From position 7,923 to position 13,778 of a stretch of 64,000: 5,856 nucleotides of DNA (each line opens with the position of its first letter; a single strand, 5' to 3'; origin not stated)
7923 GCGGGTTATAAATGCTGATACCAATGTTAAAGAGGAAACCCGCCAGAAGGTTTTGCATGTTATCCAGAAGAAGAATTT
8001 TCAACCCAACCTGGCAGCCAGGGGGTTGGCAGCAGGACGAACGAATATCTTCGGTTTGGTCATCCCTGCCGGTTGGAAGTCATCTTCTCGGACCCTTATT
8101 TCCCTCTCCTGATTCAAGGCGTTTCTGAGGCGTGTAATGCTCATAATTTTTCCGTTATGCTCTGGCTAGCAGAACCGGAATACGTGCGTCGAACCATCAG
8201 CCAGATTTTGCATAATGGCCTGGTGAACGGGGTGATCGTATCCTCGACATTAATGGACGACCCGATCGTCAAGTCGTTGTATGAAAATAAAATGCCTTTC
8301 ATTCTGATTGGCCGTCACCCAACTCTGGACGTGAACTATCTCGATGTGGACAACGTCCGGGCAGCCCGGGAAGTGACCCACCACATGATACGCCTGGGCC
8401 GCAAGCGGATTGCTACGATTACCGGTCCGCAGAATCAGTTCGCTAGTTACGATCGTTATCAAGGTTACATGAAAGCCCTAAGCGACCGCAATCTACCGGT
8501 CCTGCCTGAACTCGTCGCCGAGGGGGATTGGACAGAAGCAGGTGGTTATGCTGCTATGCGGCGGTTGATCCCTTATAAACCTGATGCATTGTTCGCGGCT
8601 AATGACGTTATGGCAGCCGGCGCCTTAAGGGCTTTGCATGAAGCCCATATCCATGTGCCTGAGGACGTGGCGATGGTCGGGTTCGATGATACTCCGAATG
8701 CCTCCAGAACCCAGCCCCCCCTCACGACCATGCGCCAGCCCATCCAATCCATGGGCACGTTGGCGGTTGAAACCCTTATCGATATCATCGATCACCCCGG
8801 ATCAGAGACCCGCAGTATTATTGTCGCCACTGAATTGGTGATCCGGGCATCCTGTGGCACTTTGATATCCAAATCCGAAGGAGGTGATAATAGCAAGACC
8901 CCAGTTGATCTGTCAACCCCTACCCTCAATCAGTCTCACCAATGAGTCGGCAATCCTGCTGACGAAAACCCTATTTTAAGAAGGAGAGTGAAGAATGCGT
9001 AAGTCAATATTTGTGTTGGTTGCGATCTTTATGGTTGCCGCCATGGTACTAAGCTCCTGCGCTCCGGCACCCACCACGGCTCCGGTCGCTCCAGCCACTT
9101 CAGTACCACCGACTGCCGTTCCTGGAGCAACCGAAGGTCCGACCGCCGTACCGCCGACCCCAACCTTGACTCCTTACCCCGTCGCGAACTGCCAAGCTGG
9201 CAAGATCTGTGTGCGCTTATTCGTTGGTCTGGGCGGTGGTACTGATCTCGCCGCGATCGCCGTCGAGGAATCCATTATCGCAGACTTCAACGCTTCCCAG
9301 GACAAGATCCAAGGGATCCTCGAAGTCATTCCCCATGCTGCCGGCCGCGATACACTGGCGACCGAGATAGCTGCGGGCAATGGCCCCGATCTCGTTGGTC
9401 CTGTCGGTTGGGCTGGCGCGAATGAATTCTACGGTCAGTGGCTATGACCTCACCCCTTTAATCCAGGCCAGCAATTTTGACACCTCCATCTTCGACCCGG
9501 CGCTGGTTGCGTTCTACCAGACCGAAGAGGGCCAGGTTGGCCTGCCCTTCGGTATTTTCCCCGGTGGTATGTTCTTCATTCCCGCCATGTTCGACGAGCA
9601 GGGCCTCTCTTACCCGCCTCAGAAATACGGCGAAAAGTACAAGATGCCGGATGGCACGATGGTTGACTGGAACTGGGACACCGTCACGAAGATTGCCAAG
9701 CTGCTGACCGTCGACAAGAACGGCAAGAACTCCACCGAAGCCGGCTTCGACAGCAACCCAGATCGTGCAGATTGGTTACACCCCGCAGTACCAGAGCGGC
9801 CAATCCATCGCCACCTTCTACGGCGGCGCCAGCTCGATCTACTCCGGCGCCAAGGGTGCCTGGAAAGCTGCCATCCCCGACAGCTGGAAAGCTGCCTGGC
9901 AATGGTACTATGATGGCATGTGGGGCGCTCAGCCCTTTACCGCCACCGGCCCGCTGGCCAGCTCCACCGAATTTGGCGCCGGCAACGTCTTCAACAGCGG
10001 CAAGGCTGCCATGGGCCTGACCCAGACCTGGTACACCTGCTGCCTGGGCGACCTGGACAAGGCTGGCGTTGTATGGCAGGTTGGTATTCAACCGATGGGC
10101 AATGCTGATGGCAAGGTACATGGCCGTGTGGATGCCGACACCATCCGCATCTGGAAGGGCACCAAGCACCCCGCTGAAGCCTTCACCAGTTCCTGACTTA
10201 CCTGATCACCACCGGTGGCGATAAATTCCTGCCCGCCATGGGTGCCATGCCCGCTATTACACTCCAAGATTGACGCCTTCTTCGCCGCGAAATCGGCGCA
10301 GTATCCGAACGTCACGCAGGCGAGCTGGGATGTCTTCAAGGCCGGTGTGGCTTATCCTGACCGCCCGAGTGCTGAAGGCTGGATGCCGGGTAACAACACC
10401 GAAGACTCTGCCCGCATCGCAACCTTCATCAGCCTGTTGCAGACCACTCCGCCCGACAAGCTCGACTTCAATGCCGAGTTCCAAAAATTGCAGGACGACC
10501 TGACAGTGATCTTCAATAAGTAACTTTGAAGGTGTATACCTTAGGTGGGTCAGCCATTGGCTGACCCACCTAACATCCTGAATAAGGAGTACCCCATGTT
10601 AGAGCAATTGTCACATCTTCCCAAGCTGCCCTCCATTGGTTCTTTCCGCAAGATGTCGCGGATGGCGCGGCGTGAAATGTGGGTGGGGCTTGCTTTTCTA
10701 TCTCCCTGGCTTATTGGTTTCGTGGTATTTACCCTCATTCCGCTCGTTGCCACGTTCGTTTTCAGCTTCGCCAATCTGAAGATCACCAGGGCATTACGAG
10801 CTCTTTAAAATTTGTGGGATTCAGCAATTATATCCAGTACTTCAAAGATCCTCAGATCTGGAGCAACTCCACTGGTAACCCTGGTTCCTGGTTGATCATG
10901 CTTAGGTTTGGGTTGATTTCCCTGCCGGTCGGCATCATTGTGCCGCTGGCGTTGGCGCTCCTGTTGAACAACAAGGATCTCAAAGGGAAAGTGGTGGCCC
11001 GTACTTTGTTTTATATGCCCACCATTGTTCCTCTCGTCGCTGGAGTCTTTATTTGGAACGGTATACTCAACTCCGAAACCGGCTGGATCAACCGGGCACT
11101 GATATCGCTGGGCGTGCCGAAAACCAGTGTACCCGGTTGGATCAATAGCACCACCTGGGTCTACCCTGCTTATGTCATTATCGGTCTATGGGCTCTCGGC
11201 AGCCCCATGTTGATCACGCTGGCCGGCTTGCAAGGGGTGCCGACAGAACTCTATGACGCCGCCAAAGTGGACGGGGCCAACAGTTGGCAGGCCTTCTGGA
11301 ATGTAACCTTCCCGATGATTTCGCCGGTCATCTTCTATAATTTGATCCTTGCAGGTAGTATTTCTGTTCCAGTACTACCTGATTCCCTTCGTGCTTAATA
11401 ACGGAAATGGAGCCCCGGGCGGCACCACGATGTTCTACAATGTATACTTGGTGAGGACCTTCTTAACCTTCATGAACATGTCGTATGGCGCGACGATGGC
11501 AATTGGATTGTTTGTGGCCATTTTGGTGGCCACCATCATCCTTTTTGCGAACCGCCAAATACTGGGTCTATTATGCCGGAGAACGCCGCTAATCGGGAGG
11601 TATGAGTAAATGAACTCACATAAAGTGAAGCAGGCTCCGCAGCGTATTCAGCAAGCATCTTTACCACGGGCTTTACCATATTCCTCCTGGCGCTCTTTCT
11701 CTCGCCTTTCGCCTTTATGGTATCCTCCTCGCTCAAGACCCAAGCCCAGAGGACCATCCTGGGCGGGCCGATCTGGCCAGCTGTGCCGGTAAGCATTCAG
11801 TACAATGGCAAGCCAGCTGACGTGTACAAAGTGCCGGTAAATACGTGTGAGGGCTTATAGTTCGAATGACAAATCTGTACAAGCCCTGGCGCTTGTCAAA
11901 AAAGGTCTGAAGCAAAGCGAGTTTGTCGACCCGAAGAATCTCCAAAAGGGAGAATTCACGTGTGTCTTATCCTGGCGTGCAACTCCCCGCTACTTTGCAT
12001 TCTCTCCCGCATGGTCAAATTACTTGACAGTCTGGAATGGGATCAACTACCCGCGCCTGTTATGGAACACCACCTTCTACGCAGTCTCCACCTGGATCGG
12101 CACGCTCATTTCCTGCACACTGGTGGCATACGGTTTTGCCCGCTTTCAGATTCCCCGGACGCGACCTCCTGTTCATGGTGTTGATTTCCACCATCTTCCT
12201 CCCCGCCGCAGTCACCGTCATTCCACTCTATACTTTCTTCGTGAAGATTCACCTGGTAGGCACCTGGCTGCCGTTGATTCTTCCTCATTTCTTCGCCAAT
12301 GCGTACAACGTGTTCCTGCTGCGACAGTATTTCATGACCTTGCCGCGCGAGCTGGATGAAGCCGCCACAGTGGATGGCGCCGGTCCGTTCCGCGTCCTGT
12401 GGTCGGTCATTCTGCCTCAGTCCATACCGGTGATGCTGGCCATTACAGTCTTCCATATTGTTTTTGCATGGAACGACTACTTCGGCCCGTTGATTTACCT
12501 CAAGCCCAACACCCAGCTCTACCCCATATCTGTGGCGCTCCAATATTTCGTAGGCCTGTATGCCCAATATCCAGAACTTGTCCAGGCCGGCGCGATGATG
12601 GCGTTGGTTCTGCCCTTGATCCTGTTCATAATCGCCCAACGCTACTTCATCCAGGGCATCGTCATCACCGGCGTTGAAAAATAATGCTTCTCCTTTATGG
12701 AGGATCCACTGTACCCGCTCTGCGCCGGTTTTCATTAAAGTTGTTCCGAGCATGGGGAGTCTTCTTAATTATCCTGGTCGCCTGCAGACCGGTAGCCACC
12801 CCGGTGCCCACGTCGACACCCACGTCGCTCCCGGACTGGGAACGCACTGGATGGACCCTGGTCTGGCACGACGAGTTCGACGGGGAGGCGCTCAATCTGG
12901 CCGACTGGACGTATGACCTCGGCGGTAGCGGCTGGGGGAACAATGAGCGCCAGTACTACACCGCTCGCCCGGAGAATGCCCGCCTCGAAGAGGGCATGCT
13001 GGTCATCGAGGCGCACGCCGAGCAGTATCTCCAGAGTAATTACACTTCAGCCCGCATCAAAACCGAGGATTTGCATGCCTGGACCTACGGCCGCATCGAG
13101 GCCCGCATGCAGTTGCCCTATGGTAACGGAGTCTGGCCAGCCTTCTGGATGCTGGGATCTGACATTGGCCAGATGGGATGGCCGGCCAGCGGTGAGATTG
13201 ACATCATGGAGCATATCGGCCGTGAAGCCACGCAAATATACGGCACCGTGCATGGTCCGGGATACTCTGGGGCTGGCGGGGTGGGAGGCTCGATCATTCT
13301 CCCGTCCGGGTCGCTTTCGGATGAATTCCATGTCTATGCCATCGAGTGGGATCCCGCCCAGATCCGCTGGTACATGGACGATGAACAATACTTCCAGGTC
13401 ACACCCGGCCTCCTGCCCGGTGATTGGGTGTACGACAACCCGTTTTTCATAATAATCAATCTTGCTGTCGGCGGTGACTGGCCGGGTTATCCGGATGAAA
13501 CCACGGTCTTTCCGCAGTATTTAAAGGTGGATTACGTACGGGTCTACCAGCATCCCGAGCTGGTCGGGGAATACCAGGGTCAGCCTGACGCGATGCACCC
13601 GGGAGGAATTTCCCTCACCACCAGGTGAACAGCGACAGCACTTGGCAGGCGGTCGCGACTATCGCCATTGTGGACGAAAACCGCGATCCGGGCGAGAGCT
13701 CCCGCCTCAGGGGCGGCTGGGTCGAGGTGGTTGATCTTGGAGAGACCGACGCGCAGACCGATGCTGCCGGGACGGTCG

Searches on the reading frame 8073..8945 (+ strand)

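Call 65: search_protein_families(library=pfam, proteins=[window:8073-8945:+], max_evalue=0.0001)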
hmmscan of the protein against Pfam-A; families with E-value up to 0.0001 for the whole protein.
window:8073-8945:+ (290 aa): 3 families
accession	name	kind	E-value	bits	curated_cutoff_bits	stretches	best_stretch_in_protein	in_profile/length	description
PF13377.12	Peripla_BP_3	-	2.6e-41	141.9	26.5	1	103-261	2-167/167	Periplasmic binding protein-like domain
PF00532.27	Peripla_BP_1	-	2.8e-27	96.4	22.2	1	6-257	12-279/281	Periplasmic binding proteins and sugar binding domain of LacI family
PF13407.12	Peripla_BP_4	-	5.1e-15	56.1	35.1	1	6-210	9-222/258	Periplasmic binding protein domain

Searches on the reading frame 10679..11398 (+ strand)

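Call 65: search_protein_families(library=pfam, proteins=[window:10679-11398:+], max_evalue=0.0001)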
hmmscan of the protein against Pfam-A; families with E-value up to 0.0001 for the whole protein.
window:10679-11398:+ (239 aa): 1 family
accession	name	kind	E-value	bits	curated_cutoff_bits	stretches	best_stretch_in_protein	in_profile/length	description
PF00528.27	BPD_transp_1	-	6.6e-14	52.5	26.4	1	90-225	6-117/184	Binding-protein-dependent transport system inner membrane component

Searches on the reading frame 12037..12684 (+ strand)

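Call 42: search_protein_families(library=pfam, proteins=[window:12037-12684:+], max_evalue=0.001)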
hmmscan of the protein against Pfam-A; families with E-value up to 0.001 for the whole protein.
window:12037-12684:+ (215 aa): 1 family
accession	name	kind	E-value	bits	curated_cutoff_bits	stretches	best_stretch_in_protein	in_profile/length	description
PF00528.27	BPD_transp_1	-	2.7e-16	60.3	26.4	1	39-200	14-175/184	Binding-protein-dependent transport system inner membrane component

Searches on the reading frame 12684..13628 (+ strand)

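Call 65: search_protein_families(library=pfam, proteins=[window:12684-13628:+], max_evalue=0.0001)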
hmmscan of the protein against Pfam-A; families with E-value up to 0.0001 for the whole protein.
window:12684-13628:+ (314 aa): 2 families
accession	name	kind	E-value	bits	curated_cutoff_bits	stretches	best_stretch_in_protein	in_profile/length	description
PF00722.28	Glyco_hydro_16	-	2.2e-25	89.5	22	1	106-274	22-165/175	Glycosyl hydrolases family 16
PF03935.22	SKN1_KRE6_Sbg1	-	1.2e-17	64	30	2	212-292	362-453/501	Beta-glucan synthesis-associated protein SKN1/KRE6/Sbg1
